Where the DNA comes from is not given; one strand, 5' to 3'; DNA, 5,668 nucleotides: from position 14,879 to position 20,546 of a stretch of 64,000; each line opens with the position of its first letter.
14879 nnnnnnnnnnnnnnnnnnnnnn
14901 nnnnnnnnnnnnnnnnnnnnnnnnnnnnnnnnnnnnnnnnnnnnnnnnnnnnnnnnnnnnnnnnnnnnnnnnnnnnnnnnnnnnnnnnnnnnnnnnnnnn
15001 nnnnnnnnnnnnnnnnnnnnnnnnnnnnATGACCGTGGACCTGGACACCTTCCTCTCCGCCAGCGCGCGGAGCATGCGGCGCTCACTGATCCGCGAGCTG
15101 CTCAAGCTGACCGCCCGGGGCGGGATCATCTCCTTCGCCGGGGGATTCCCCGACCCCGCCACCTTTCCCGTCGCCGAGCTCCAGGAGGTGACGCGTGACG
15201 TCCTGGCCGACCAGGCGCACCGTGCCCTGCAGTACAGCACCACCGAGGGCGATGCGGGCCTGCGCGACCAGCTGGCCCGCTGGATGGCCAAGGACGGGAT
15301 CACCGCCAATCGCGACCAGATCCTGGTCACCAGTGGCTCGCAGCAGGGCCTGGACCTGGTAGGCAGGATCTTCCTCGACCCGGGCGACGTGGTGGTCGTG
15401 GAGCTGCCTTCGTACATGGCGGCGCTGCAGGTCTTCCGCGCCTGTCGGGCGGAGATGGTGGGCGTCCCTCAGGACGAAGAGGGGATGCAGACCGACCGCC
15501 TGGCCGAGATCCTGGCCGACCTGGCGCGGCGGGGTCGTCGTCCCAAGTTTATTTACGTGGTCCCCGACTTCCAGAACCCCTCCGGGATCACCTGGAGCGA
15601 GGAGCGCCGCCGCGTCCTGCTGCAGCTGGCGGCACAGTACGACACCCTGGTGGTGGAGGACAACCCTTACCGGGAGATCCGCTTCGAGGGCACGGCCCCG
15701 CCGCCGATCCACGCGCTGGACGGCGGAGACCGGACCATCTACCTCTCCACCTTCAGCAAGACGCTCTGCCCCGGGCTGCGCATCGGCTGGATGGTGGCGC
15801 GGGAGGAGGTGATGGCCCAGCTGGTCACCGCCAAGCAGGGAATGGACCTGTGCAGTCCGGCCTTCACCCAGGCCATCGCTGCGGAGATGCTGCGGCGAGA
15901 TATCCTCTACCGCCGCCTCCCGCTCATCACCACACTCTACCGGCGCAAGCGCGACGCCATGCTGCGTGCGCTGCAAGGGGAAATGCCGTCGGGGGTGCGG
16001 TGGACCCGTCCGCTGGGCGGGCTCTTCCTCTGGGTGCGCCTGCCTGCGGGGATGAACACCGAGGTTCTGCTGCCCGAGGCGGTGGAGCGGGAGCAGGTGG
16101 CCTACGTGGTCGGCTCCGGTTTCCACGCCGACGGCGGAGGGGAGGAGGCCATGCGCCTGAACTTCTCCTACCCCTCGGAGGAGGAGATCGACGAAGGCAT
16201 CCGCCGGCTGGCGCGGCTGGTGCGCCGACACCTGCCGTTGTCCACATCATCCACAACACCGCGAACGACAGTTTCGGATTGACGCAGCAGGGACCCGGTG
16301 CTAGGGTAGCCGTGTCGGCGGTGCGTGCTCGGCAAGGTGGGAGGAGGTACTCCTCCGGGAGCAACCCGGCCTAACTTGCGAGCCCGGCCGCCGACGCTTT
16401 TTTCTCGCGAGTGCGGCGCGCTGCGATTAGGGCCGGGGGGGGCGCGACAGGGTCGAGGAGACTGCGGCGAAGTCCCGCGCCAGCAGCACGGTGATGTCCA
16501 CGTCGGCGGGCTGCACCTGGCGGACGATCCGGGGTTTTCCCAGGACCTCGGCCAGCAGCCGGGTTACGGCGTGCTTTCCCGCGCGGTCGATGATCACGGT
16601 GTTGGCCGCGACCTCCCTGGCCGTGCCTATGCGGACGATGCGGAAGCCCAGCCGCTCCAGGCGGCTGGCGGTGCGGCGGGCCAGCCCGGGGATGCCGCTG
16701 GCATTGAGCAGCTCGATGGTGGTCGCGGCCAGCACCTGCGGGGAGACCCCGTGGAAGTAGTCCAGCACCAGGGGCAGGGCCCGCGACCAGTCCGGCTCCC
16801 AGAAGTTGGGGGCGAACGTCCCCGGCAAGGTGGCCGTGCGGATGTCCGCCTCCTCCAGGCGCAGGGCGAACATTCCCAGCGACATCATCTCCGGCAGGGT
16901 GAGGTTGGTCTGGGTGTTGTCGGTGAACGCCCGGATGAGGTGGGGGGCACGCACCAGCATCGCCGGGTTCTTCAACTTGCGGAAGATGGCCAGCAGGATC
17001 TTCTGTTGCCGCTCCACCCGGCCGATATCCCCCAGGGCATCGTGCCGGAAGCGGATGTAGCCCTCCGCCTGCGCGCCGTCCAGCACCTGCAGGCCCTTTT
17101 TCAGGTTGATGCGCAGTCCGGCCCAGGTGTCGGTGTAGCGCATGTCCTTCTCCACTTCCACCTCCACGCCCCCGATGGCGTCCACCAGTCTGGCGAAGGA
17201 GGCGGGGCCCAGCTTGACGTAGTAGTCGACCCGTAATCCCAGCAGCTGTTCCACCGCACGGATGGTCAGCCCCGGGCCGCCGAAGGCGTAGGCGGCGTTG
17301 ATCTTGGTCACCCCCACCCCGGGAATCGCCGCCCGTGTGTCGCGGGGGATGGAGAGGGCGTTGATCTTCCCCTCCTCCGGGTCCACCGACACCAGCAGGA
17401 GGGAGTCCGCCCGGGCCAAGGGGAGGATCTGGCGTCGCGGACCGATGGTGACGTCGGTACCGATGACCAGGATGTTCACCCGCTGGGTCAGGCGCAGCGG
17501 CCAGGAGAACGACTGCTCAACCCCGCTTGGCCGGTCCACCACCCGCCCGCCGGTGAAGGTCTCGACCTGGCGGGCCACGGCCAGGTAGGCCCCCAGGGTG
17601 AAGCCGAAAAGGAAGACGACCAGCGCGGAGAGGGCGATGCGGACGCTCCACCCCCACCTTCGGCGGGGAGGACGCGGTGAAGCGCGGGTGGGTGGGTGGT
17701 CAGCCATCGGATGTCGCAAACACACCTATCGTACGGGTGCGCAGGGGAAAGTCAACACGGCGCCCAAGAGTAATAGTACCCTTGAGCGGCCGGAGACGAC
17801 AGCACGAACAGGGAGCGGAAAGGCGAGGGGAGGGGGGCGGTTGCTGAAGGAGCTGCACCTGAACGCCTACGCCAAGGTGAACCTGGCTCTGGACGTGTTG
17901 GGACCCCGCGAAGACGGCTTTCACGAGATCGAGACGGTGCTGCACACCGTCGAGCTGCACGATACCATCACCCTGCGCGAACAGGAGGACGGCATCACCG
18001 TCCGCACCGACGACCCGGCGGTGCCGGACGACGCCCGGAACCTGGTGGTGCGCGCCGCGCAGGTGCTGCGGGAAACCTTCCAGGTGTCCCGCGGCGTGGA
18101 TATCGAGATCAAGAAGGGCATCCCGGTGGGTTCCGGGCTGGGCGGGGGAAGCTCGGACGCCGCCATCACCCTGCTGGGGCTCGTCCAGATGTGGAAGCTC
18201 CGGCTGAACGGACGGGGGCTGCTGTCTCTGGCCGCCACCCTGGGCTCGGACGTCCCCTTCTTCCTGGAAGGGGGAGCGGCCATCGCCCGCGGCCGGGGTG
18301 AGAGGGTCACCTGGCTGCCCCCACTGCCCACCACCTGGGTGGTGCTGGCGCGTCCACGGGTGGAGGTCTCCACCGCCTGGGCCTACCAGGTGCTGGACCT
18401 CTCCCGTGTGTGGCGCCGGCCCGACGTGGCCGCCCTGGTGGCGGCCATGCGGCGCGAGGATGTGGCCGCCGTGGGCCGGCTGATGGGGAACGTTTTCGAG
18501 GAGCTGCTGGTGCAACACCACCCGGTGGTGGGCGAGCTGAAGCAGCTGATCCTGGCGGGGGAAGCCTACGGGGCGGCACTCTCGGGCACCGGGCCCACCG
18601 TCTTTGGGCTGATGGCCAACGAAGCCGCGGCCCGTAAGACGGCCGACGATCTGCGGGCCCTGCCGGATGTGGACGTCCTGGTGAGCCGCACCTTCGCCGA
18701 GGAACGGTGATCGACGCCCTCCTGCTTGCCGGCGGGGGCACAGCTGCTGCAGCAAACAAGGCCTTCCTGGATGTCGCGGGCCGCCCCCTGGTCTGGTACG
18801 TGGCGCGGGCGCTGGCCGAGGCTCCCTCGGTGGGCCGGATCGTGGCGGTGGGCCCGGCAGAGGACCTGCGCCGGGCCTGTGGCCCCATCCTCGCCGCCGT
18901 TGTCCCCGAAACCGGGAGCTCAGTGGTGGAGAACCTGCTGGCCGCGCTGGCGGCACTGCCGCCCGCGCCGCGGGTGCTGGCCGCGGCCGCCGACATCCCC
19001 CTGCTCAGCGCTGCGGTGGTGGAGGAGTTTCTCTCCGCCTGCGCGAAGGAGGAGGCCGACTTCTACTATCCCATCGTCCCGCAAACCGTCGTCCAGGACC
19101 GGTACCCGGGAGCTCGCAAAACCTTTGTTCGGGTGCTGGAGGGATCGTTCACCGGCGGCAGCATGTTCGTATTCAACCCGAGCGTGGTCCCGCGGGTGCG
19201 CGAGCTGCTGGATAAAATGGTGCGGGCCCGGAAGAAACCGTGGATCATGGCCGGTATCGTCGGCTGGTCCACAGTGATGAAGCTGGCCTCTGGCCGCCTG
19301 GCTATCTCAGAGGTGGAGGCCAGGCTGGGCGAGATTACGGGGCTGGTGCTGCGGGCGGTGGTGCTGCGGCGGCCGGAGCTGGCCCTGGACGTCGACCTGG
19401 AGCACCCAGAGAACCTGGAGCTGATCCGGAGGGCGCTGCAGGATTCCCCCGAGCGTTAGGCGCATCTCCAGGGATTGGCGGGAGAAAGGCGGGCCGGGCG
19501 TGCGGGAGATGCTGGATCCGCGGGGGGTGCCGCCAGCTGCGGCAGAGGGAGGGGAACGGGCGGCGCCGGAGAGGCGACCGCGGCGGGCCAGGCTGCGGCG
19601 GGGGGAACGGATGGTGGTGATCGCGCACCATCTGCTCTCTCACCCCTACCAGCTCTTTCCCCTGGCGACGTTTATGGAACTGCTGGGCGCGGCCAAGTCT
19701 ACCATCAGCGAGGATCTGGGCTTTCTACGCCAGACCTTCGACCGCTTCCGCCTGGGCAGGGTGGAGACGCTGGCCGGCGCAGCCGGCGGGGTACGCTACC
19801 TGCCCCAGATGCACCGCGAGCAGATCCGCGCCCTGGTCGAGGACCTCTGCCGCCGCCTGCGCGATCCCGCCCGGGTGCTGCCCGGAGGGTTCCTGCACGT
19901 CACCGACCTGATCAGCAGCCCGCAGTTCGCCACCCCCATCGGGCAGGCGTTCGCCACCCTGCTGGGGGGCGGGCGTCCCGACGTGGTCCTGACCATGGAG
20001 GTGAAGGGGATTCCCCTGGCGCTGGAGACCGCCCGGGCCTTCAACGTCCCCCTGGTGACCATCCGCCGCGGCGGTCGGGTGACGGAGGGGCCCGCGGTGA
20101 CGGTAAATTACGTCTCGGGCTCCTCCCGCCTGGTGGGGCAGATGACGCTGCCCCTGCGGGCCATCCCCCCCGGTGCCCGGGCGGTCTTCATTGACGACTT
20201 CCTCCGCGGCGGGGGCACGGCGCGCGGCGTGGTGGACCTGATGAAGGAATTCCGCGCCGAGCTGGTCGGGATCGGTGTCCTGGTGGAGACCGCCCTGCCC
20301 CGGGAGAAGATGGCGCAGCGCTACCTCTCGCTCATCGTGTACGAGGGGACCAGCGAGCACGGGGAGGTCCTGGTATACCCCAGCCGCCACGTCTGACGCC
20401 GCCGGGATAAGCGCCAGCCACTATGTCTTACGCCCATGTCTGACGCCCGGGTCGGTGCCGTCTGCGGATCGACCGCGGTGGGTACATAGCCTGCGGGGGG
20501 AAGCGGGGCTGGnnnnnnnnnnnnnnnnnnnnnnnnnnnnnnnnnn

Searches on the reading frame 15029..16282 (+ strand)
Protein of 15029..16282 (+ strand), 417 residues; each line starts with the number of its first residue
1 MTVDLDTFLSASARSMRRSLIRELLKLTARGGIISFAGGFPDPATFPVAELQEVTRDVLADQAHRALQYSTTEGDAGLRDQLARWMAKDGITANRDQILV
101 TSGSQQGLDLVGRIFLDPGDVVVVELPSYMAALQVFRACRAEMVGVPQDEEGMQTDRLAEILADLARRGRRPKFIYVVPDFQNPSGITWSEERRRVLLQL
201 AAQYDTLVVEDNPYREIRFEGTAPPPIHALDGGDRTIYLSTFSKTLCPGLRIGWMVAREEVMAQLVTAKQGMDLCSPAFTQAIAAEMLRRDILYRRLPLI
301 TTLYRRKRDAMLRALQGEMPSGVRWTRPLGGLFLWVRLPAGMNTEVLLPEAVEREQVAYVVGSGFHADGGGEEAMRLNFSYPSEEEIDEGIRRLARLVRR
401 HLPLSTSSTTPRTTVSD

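Call 27: search_protein_families(library=pfam, proteins=[window:15029-16282:+], max_evalue=0.00001)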
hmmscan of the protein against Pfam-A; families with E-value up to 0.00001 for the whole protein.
window:15029-16282:+ (417 aa): 2 families
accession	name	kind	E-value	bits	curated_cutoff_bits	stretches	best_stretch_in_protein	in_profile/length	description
PF00155.27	Aminotran_1_2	-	6.9e-41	141.1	19.7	1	47-394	18-361/361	Aminotransferase class I and II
PF12897.13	Asp_aminotransf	-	1.5e-07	31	27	1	122-398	127-409/421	Aspartate amino-transferase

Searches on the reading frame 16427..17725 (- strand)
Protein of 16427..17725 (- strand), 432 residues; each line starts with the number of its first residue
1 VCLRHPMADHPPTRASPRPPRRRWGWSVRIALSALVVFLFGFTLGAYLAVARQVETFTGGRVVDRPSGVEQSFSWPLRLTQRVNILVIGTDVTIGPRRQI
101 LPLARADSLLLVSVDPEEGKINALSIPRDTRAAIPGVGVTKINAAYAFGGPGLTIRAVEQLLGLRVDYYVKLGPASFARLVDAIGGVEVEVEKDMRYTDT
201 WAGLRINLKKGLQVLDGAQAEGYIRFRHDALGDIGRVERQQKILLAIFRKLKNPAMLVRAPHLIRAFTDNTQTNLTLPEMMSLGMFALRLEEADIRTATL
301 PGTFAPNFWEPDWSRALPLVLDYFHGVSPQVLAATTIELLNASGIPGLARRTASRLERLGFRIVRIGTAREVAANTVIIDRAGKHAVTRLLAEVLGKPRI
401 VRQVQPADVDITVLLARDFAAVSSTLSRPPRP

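Call 27: search_protein_families(library=pfam, proteins=[window:16427-17725:-], max_evalue=0.00001)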
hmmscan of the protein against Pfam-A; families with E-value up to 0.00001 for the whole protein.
window:16427-17725:- (432 aa): 2 families
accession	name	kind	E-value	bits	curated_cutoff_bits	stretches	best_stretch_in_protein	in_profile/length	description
PF03816.19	LytR_cpsA_psr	-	2.7e-45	154.6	24.6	1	105-252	1-149/150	LytR_cpsA_psr family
PF13399.11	LytR_C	-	4.8e-14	53.5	22.2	1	335-419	2-86/86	LytR cell envelope-related transcriptional attenuator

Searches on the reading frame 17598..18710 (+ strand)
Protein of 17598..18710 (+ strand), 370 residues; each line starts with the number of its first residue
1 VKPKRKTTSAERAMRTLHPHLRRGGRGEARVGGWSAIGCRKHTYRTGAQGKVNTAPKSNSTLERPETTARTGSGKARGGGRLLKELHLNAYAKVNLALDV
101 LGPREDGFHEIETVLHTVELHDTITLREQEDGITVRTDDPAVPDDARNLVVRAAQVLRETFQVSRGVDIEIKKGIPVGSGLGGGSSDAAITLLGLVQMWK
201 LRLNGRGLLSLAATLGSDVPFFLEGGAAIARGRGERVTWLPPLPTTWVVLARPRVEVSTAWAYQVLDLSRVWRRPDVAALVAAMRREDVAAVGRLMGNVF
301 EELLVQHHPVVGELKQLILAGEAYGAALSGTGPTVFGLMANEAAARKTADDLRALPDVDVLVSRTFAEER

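Call 27: search_protein_families(library=pfam, proteins=[window:17598-18710:+], max_evalue=0.00001)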
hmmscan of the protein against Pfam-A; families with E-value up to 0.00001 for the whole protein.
window:17598-18710:+ (370 aa): 2 families
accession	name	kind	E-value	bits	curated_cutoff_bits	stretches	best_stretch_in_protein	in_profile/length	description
PF00288.32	GHMP_kinases_N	-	2.2e-17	63.5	22.3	1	148-226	1-87/87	GHMP kinases N terminal domain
PF08544.19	GHMP_kinases_C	-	4.8e-11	43.3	21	1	281-354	2-81/85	GHMP kinases C terminal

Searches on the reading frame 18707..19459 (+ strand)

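Call 27: search_protein_families(library=pfam, proteins=[window:18707-19459:+], max_evalue=0.00001)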
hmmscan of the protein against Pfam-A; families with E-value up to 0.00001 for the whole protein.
window:18707-19459:+ (250 aa): 2 families
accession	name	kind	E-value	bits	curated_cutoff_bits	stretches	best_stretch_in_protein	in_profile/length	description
PF12804.13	NTP_transf_3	-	8.8e-19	68.7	27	1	5-168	2-145/160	MobA-like NTP transferase domain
PF01128.25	IspD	-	8.3e-06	26.2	27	0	9-114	9-119/221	2-C-methyl-D-erythritol 4-phosphate cytidylyltransferase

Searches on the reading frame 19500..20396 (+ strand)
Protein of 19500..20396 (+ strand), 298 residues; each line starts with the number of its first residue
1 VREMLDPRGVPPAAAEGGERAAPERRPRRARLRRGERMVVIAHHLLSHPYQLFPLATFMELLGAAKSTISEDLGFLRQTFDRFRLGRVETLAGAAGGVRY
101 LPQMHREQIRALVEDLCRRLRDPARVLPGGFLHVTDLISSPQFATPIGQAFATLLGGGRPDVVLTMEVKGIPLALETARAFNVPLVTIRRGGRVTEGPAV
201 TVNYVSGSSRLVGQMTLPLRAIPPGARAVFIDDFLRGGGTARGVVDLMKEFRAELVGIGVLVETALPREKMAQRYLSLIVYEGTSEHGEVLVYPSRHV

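Call 27: search_protein_families(library=pfam, proteins=[window:19500-20396:+], max_evalue=0.00001)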
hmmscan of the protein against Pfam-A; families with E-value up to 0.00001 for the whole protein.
window:19500-20396:+ (298 aa): 2 families
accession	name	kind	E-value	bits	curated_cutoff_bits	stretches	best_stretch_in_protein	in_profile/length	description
PF09182.16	PuR_N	-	7.4e-24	83.9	24.6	1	33-102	1-70/70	Bacterial purine repressor, N-terminal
PF00156.33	Pribosyltran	-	2e-15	56.9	26.3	1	145-264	13-126/158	Phosphoribosyl transferase domain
